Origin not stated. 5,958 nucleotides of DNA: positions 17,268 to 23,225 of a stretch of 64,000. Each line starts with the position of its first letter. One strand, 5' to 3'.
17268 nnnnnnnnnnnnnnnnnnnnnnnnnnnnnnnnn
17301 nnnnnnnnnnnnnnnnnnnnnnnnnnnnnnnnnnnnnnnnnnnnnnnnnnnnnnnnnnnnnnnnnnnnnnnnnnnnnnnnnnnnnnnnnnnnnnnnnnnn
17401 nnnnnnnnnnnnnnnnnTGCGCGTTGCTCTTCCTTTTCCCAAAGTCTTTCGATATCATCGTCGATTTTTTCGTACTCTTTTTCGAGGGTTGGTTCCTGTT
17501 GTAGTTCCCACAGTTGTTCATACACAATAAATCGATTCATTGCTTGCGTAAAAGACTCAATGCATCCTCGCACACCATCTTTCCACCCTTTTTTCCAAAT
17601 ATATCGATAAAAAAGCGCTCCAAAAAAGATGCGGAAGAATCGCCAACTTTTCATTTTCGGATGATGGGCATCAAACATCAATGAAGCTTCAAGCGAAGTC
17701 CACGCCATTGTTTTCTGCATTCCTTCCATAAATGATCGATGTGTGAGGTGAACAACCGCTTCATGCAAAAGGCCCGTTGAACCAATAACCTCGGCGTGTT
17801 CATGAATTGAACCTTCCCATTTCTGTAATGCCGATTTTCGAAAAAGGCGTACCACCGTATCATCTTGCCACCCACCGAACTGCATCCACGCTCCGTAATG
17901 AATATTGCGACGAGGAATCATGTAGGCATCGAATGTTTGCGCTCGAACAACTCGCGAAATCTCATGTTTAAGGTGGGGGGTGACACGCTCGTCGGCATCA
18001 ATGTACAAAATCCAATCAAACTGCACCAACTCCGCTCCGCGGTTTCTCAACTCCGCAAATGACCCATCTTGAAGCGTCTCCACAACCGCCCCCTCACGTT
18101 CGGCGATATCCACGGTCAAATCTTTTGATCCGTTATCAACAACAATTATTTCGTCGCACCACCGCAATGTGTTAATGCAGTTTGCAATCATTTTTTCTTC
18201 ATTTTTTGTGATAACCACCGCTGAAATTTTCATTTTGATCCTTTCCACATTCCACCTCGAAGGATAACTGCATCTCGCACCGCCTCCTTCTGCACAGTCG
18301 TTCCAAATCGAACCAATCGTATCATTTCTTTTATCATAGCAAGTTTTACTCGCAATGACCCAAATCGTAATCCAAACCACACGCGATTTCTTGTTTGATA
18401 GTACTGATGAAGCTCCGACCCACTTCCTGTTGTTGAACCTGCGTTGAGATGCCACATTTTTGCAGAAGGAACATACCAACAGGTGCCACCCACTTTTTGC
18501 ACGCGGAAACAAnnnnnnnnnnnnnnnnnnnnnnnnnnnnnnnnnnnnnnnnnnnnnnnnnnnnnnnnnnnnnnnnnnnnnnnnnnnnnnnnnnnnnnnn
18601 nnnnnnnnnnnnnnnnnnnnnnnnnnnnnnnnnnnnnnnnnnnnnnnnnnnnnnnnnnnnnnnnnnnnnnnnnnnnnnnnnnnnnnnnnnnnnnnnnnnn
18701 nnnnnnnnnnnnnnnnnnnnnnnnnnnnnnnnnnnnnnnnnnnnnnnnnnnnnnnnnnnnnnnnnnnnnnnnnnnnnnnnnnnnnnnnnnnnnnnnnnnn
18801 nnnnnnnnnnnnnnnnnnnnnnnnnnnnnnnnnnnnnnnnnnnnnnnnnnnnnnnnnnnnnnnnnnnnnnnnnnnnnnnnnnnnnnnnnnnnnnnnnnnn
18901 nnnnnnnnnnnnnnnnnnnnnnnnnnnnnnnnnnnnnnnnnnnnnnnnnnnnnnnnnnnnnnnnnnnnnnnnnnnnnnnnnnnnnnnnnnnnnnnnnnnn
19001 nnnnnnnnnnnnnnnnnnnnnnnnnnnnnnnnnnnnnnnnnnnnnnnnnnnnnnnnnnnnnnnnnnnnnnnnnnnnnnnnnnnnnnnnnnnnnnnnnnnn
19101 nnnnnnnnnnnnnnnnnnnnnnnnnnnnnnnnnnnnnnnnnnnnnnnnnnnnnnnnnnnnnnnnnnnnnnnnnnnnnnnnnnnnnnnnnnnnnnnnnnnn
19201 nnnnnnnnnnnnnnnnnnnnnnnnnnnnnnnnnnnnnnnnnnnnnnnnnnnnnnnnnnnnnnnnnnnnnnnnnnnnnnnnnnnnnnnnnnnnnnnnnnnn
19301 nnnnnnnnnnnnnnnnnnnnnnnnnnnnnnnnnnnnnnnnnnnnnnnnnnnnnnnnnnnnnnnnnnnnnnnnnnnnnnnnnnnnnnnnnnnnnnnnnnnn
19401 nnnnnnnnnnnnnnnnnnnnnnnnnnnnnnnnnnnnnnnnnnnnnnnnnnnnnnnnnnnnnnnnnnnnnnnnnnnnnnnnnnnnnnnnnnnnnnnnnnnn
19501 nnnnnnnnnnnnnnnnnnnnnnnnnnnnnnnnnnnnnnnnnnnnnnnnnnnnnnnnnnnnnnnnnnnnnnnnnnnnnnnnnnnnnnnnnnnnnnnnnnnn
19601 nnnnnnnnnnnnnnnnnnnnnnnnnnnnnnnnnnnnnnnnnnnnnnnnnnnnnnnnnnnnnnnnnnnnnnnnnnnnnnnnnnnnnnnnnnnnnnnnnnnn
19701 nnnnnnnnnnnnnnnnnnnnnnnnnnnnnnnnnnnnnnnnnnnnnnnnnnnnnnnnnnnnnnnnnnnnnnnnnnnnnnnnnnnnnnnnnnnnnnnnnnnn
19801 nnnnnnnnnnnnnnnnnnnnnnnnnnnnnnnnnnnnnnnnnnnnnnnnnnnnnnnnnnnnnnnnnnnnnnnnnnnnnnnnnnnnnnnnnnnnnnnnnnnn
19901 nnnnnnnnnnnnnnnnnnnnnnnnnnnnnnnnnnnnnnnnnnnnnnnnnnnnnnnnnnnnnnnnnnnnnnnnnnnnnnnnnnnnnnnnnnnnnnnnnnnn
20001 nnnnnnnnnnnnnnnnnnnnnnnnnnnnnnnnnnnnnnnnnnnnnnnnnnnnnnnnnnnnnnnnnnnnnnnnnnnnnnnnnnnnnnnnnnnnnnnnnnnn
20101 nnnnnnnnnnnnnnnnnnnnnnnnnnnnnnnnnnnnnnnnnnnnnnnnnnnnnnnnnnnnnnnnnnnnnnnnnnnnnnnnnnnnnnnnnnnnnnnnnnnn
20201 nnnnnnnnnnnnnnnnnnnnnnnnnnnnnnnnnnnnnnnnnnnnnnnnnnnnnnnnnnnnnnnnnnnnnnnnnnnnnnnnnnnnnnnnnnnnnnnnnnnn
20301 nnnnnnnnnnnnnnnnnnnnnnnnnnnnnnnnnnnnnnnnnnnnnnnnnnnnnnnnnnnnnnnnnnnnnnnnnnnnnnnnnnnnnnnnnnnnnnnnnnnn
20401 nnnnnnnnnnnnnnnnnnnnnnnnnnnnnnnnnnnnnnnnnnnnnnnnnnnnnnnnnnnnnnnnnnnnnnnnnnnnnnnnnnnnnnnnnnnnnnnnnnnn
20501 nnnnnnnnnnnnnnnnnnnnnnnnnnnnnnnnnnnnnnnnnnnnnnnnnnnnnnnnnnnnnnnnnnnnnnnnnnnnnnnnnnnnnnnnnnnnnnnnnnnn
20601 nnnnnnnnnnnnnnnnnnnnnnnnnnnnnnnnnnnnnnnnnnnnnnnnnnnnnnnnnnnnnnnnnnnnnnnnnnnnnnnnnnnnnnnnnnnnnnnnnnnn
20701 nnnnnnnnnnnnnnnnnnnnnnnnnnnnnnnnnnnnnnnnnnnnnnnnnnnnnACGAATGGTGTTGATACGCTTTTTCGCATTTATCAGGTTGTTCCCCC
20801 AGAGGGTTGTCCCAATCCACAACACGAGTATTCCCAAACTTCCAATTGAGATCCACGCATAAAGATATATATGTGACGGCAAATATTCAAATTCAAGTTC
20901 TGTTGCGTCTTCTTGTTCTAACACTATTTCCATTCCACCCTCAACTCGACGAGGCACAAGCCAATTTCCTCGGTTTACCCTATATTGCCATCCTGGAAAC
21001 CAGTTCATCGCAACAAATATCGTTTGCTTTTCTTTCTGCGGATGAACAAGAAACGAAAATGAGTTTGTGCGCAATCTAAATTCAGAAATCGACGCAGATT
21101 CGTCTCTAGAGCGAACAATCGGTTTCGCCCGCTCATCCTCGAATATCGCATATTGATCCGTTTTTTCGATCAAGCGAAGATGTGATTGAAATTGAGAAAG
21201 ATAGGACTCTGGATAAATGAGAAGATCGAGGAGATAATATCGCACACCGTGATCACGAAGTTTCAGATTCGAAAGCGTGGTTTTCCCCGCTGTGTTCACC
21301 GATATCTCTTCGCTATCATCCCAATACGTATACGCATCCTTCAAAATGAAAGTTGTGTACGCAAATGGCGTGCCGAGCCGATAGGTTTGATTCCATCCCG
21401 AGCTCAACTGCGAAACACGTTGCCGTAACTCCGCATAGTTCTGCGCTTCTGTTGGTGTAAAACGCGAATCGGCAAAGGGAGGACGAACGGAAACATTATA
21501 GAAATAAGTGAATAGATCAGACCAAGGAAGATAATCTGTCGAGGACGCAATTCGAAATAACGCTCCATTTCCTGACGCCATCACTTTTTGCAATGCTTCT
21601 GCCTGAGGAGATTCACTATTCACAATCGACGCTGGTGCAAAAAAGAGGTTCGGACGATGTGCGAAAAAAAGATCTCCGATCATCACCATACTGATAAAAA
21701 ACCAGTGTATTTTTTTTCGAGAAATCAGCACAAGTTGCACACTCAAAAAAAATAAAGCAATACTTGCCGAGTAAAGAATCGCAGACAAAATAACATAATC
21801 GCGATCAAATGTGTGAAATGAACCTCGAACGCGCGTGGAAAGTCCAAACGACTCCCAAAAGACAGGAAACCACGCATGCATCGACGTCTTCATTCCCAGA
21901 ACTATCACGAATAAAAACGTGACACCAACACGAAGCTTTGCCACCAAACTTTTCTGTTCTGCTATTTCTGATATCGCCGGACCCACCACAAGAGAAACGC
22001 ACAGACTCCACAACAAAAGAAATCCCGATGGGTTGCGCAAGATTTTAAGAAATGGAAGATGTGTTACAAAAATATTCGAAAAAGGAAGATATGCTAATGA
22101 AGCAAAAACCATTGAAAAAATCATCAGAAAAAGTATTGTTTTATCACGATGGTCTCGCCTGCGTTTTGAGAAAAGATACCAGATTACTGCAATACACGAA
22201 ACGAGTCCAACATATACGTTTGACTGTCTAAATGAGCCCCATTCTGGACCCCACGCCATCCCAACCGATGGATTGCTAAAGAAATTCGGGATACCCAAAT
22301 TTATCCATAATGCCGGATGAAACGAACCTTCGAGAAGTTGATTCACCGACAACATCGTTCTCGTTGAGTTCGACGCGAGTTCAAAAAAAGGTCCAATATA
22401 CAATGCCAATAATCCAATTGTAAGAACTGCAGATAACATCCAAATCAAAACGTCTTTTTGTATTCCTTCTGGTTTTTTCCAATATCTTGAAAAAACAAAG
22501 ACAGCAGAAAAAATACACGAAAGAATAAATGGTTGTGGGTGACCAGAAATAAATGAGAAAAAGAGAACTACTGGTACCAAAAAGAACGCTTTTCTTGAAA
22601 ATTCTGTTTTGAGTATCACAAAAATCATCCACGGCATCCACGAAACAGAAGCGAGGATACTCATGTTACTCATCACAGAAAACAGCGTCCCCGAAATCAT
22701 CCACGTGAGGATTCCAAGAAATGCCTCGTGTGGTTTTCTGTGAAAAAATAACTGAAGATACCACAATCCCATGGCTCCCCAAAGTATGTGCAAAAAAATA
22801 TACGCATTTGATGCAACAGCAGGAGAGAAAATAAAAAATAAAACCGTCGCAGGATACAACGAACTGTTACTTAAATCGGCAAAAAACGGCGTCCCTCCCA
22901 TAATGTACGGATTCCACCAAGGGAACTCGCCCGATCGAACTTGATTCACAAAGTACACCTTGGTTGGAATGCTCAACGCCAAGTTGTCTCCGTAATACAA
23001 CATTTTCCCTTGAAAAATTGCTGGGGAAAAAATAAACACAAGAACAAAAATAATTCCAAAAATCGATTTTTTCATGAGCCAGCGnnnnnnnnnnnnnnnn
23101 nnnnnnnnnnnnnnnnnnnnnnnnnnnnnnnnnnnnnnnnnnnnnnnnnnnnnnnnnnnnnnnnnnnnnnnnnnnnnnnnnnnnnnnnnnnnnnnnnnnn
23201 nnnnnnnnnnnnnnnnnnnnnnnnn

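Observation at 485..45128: Approximately 45-kb glycosylation super-island with at least 14 GT-C-type membrane enzymes and 8 GT2 lipid-sugar synthases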

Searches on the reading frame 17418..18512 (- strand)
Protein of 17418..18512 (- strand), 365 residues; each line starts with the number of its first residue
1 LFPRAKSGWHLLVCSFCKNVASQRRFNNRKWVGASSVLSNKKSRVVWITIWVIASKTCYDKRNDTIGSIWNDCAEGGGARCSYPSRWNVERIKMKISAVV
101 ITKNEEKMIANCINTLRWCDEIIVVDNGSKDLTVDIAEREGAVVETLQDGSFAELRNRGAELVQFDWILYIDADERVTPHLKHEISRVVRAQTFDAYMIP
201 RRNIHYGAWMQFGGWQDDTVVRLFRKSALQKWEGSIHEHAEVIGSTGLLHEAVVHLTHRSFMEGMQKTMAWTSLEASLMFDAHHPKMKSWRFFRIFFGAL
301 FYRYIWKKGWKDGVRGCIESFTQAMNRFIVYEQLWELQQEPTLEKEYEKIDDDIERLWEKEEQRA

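Call 4: search_protein_families(library=pfam, proteins=[window:17418-18512:-], max_evalue=0.01)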
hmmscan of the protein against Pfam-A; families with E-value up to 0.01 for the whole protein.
window:17418-18512:- (365 aa): 3 families
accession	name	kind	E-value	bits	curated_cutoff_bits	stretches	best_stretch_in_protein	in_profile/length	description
PF00535.33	Glycos_transf_2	-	4e-15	56.6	23.3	1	97-193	1-107/168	Glycosyl transferase family 2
PF13704.12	Glyco_tranf_2_4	-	7.4e-06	26.8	27.5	1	103-177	1-84/98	Glycosyl transferase family 2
PF10111.15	Glyco_tranf_2_2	-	0.0022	17.9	27.3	0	120-184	30-101/276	Glycosyltransferase like family 2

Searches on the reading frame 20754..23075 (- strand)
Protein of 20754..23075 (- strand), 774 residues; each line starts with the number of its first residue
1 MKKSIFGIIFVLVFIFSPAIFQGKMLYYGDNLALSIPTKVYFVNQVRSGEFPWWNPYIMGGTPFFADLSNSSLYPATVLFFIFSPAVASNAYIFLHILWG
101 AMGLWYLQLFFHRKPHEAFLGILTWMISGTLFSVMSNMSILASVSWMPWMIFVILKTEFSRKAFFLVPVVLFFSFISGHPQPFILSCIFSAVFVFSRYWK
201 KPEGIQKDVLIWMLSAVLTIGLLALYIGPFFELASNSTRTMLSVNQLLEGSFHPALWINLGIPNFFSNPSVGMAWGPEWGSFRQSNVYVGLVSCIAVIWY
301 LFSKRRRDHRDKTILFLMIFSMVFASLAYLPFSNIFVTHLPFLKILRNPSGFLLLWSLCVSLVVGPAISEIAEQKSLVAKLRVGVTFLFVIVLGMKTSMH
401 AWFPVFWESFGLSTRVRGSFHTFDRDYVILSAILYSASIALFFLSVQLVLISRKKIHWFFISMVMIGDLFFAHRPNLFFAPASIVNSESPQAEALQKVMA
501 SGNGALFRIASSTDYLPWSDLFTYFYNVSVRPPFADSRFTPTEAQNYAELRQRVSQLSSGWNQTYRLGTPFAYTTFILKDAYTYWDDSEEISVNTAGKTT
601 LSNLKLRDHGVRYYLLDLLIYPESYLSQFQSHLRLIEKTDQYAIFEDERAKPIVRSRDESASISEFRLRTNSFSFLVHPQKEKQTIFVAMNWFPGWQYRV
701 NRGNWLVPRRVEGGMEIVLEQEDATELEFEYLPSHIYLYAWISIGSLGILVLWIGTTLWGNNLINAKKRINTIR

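Call 4: search_protein_families(library=pfam, proteins=[window:20754-23075:-], max_evalue=0.01)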
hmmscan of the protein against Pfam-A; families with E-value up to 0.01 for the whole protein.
window:20754-23075:- (774 aa): 0 families

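Call 11: search_protein_families(library=ncbifam, proteins=[window:20754-23075:-], max_evalue=0.1)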
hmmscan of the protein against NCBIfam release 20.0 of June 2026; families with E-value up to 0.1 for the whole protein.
window:20754-23075:- (774 aa): 0 families

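Call 21: find_encoding_contigs(protein=window:20754-23075:-, flank=10000, max_places=4)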
Protein window:20754-23075:- (774 aa): 17 contigs read that carry it; 4 places shown.
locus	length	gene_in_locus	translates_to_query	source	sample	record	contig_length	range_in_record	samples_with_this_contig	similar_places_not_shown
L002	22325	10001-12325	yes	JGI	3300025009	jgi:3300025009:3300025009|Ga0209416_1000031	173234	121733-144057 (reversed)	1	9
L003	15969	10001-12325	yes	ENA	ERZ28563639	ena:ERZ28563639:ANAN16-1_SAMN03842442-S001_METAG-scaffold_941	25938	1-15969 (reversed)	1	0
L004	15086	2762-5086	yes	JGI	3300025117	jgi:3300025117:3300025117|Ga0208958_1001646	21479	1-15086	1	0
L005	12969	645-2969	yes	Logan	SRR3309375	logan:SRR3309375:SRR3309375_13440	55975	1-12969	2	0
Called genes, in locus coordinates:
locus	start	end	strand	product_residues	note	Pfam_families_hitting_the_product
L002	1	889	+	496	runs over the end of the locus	PF02366:PMT (weak)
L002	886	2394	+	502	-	PF13231:PMT_2 (weak)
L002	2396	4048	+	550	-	PF10131:PTPS_related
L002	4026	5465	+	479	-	PF01943:Polysacc_synt, PF13440:Polysacc_synt_3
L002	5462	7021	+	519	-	-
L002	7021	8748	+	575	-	-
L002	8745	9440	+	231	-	PF00535:Glycos_transf_2, PF10111:Glyco_tranf_2_2 (weak), PF13641:Glyco_tranf_2_3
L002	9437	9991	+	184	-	PF13489:Methyltransf_23, PF13847:Methyltransf_31 (faint), PF08241:Methyltransf_11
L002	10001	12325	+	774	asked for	-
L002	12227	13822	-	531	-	-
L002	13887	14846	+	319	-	PF13641:Glyco_tranf_2_3, PF00535:Glycos_transf_2 (weak), PF13632:Glyco_trans_2_3 (weak)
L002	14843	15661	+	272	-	PF00535:Glycos_transf_2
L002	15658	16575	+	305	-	PF00535:Glycos_transf_2, PF10111:Glyco_tranf_2_2, PF13641:Glyco_tranf_2_3, PF13632:Glyco_trans_2_3 (weak)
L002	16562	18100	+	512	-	PF13231:PMT_2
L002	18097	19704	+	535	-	PF13231:PMT_2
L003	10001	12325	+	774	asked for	-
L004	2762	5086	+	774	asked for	-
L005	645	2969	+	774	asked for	-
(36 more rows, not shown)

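Call 23: find_homologous_proteins(query=window:20754-23075:-, max_evalue=0.00001)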
Query window:20754-23075:- (774 aa): 14 proteins with E <= 0.00001 among 8000 candidates.
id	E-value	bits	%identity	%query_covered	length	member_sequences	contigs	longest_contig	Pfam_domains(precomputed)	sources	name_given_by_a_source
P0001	2.8e-21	94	24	83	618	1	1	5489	-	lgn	-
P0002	3.1e-19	87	25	84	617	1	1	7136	-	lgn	-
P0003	5.8e-17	79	30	35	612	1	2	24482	-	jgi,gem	-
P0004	1.3e-16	78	22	49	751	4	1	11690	PF09586.17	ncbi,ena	-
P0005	6.3e-12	63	24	45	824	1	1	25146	PF09586.17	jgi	jgi:hypothetical protein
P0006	1.9e-11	61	25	44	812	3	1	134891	PF09586.17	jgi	jgi:hypothetical protein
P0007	7.1e-11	59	24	45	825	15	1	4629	PF09586.17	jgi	jgi:hypothetical protein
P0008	1.1e-10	59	25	41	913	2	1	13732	PF09586.17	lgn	-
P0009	1.2e-10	59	24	64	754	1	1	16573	PF09586.17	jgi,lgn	-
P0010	2.7e-9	54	21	48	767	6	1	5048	PF09586.17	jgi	jgi:hypothetical protein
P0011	4.5e-9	53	24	49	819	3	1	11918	PF09586.17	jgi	jgi:hypothetical protein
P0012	8.9e-9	52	26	30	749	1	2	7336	PF09586.17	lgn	-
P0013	9.2e-9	52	23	56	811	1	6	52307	PF09586.17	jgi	jgi:hypothetical protein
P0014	6.2e-8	50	23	44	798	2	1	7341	PF09586.17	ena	-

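Call 24: search_protein_families(library=pfam, proteins=[window:20754-23075:-], max_evalue=10)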
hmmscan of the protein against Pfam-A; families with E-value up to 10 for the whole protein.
window:20754-23075:- (774 aa): 1 family
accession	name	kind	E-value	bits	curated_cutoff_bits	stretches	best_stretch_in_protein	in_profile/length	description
PF17878.8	ssDBP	-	0.16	12.3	27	0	39-84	4-46/81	Phage single-stranded DNA-binding protein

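Call 84: search_protein_families(library=padloc, proteins=[window:20754-23075:-], max_evalue=0.001)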
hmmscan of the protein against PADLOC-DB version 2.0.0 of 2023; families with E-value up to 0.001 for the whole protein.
window:20754-23075:- (774 aa): 0 families
